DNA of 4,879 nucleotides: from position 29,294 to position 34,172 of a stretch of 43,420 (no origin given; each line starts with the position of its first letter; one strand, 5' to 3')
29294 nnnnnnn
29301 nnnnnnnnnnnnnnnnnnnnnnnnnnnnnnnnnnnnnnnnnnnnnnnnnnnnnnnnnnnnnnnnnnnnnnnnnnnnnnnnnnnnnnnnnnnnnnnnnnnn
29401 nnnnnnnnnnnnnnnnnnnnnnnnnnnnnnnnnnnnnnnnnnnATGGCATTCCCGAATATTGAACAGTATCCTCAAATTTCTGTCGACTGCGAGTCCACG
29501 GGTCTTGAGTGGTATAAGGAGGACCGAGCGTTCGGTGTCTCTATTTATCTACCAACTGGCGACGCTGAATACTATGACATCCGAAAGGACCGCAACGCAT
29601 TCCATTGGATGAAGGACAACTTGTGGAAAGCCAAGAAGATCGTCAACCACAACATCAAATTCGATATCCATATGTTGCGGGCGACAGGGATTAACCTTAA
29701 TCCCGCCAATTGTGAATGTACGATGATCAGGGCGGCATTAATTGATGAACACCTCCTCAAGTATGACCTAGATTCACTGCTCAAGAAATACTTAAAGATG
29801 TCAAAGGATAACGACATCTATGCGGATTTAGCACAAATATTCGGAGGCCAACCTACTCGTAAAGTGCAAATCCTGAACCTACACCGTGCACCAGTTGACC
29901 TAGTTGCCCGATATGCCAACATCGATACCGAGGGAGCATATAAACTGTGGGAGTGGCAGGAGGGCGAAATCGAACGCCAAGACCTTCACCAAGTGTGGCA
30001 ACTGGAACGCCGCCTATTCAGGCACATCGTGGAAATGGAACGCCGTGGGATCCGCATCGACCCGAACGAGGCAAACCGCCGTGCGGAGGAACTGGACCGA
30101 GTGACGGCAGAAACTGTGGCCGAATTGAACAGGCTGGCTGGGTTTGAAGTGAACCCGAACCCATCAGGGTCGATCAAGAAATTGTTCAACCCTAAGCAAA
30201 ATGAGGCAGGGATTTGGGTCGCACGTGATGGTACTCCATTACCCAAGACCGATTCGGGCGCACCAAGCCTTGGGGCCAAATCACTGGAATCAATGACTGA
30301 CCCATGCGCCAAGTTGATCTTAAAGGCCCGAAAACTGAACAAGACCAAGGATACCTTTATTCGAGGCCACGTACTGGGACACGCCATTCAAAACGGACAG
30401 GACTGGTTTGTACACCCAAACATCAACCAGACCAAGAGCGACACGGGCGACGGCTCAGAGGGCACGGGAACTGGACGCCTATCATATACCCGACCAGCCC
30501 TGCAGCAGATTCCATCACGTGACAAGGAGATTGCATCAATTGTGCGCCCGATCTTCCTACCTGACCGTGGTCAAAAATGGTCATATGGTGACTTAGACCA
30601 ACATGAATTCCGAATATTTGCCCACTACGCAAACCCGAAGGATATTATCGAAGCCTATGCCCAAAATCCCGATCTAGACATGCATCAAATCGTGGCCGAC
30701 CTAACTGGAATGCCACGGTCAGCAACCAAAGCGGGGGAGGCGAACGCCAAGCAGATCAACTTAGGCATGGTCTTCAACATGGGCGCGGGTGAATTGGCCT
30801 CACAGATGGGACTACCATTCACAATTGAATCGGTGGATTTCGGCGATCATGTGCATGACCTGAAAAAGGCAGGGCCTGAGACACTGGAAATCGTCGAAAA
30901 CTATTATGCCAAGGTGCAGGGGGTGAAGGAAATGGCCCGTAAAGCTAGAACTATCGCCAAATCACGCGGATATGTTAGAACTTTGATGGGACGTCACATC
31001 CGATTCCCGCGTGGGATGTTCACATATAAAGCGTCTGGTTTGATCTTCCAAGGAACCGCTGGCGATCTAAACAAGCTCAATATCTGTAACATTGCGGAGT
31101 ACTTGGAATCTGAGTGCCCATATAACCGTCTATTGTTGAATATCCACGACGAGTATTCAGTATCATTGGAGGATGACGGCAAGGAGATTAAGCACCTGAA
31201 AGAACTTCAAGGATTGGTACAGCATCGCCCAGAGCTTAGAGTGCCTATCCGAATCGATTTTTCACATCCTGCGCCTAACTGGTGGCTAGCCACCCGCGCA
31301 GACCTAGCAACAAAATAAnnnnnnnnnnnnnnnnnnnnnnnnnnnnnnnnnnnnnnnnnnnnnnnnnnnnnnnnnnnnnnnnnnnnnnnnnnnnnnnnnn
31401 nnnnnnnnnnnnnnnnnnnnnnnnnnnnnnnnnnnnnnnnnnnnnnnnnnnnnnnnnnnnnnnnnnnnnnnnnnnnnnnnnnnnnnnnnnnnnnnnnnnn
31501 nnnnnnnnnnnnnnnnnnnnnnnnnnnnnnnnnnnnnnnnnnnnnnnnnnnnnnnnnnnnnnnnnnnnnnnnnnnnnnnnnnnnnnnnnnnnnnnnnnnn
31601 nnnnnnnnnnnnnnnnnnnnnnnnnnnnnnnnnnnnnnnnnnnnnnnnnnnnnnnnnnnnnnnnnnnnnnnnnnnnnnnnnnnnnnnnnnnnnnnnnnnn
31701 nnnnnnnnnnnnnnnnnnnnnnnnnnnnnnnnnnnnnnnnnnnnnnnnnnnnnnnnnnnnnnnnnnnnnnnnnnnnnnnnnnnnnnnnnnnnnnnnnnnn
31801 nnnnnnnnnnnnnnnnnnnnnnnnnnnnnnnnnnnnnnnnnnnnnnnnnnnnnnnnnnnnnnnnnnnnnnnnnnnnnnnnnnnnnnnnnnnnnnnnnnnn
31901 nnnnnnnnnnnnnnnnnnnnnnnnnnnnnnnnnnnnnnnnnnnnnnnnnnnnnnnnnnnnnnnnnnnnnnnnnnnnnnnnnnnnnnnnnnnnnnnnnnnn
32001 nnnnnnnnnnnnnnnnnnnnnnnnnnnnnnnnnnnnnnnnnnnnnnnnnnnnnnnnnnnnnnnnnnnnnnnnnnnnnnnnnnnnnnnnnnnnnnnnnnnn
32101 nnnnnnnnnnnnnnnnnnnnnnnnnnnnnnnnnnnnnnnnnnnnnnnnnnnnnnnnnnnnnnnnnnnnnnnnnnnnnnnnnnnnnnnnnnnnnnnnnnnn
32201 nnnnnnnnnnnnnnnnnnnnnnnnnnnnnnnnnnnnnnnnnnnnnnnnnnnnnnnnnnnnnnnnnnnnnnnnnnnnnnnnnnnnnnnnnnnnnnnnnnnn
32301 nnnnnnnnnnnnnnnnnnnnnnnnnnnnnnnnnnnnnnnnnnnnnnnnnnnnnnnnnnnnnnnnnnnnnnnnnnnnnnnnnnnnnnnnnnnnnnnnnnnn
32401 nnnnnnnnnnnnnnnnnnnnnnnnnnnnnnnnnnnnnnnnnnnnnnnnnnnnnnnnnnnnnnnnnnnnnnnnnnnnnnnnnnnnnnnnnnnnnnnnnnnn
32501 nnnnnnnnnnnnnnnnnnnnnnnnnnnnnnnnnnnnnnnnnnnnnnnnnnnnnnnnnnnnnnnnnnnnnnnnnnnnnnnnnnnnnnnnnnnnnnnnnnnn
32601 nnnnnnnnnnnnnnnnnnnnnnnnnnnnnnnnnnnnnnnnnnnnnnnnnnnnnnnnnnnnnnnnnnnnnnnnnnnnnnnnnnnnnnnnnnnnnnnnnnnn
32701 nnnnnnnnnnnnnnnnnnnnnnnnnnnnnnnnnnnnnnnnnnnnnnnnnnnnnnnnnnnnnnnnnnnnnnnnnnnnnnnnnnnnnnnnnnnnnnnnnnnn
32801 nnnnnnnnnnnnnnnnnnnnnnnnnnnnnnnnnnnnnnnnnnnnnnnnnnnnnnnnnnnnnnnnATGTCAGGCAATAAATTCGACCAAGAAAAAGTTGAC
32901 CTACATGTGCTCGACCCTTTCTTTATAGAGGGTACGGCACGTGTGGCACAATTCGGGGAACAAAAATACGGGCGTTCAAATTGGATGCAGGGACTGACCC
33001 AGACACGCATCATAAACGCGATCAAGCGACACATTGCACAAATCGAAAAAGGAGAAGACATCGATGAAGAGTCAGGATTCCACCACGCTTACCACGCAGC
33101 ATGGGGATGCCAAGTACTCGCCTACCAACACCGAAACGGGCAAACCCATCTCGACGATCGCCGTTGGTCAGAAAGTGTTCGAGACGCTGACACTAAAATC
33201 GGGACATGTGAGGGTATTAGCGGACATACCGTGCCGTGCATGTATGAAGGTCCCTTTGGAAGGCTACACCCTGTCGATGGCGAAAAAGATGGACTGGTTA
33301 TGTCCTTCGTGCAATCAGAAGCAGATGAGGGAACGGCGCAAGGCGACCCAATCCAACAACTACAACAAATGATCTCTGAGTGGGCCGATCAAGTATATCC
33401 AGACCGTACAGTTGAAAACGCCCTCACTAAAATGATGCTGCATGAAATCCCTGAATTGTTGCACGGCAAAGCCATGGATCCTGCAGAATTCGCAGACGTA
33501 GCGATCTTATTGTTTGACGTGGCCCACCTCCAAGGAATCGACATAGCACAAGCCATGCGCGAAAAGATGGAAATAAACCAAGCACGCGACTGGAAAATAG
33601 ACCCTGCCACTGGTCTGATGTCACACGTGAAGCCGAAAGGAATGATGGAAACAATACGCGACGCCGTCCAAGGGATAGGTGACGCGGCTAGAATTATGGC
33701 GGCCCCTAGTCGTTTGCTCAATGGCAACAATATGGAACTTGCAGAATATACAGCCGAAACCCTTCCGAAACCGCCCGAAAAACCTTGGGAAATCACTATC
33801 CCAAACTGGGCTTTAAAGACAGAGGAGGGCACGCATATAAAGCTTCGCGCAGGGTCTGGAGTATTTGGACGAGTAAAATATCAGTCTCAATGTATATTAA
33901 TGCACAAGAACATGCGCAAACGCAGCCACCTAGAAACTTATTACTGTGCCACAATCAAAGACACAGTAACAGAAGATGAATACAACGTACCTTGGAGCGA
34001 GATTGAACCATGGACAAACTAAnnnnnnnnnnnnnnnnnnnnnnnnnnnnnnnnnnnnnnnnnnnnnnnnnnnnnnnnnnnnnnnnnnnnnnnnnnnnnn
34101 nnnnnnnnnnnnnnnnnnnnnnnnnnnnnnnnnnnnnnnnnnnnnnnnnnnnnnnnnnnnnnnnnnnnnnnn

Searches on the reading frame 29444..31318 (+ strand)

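Call 88: search_protein_families(library=pfam, proteins=[window:29444-31318:+], max_evalue=0.01)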
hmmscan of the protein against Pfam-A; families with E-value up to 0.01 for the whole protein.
window:29444-31318:+ (624 aa): 2 families
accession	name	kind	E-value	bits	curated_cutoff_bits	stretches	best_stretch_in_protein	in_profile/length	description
PF00476.26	DNA_pol_A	-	1.4e-46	159.6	34.3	1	211-608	5-375/381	DNA polymerase family A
PF01612.26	DNA_pol_A_exo1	-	3.4e-11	43.7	23.6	1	6-169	17-165/173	3'-5' exonuclease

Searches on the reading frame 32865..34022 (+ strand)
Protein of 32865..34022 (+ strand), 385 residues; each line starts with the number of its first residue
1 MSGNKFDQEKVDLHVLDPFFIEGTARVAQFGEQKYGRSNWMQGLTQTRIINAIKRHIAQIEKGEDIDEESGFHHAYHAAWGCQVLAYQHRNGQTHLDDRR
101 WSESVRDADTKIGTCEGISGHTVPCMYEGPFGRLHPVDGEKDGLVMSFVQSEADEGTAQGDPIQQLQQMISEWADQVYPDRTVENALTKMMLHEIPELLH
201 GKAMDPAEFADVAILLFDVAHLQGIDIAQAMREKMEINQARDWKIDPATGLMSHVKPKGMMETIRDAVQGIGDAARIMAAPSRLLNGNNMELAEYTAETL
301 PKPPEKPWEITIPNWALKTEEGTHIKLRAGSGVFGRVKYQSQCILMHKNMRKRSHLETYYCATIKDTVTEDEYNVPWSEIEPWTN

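Call 88: search_protein_families(library=pfam, proteins=[window:32865-34022:+], max_evalue=0.01)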
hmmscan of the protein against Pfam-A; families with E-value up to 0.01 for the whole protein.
window:32865-34022:+ (385 aa): 2 families
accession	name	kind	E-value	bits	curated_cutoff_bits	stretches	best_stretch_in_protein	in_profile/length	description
PF18909.5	dGTP_diPhyd_N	-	2e-24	85.9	27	1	3-98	4-98/99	dATP/dGTP diphosphohydrolase, N-terminal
PF04447.17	dATP-dGTP_PPHyd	-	5.4e-08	33.4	23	1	170-244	5-80/97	dATP/dGTP pyrophosphohydrolase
